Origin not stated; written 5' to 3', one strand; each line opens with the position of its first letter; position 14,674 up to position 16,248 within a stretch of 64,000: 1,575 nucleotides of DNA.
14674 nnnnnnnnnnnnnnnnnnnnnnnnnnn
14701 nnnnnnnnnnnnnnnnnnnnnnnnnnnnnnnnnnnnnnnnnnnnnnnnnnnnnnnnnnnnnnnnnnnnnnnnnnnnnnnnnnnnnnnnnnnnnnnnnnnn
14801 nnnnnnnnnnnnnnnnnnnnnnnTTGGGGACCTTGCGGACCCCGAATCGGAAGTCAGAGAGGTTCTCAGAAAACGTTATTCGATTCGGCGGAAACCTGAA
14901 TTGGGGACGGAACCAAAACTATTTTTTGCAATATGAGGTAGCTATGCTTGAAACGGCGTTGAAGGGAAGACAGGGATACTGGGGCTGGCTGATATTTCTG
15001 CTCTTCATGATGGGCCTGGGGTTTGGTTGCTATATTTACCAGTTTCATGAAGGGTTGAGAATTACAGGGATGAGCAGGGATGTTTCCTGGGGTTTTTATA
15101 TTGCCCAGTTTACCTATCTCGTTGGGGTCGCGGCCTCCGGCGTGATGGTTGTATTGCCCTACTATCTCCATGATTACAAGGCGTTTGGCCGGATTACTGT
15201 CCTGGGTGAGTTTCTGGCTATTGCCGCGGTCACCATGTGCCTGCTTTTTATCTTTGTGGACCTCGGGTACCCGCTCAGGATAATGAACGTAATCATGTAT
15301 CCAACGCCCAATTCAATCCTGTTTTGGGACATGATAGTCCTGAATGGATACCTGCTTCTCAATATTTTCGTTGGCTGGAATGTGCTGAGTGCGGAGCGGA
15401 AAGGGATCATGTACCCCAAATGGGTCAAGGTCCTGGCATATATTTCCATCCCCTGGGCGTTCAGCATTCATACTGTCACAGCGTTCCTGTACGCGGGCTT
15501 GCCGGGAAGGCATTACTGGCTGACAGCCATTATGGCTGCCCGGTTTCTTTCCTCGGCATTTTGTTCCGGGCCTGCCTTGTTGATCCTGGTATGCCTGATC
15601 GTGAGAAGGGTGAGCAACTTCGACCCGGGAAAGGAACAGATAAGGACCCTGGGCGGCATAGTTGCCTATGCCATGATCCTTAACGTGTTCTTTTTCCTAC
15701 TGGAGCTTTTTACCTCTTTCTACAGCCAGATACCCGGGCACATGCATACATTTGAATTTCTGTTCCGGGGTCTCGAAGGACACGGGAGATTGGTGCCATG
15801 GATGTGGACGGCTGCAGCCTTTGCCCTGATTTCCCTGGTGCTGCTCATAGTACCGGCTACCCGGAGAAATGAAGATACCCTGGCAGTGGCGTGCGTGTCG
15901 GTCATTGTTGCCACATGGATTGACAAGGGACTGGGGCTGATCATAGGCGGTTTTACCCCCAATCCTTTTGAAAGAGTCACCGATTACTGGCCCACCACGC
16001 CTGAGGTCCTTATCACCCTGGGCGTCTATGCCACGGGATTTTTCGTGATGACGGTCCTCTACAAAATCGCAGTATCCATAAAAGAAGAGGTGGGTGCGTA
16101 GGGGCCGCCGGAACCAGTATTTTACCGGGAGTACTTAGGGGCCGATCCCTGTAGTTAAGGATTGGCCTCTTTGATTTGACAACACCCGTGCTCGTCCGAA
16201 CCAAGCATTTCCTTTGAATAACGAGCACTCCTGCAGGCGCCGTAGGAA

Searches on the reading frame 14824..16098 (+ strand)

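Call 42: search_protein_families(library=pfam, proteins=[window:14824-16098:+], max_evalue=0.00001)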
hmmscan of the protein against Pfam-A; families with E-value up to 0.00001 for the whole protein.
window:14824-16098:+ (425 aa): 1 family
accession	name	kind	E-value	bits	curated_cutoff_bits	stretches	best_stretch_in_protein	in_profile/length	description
PF03916.19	NrfD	-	4.8e-35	122.1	25.8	1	81-364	3-297/313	Polysulphide reductase, NrfD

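Call 68: search_protein_families(library=ncbifam, proteins=[window:14824-16098:+], max_evalue=1e-10)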
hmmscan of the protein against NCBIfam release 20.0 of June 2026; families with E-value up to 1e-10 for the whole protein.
window:14824-16098:+ (425 aa): 2 families
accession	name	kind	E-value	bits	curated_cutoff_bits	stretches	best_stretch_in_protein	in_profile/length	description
NF045798.1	DsrP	equivalog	6.1e-149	496.2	350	1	41-422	1-346/346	sulfate reduction electron transfer complex DsrMKJOP subunit DsrP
NF041784.1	mnquin_red_QrcD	equivalog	5.7e-12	45.6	570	1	241-414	223-396/408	menaquinone reductase integral membrane subunit QrcD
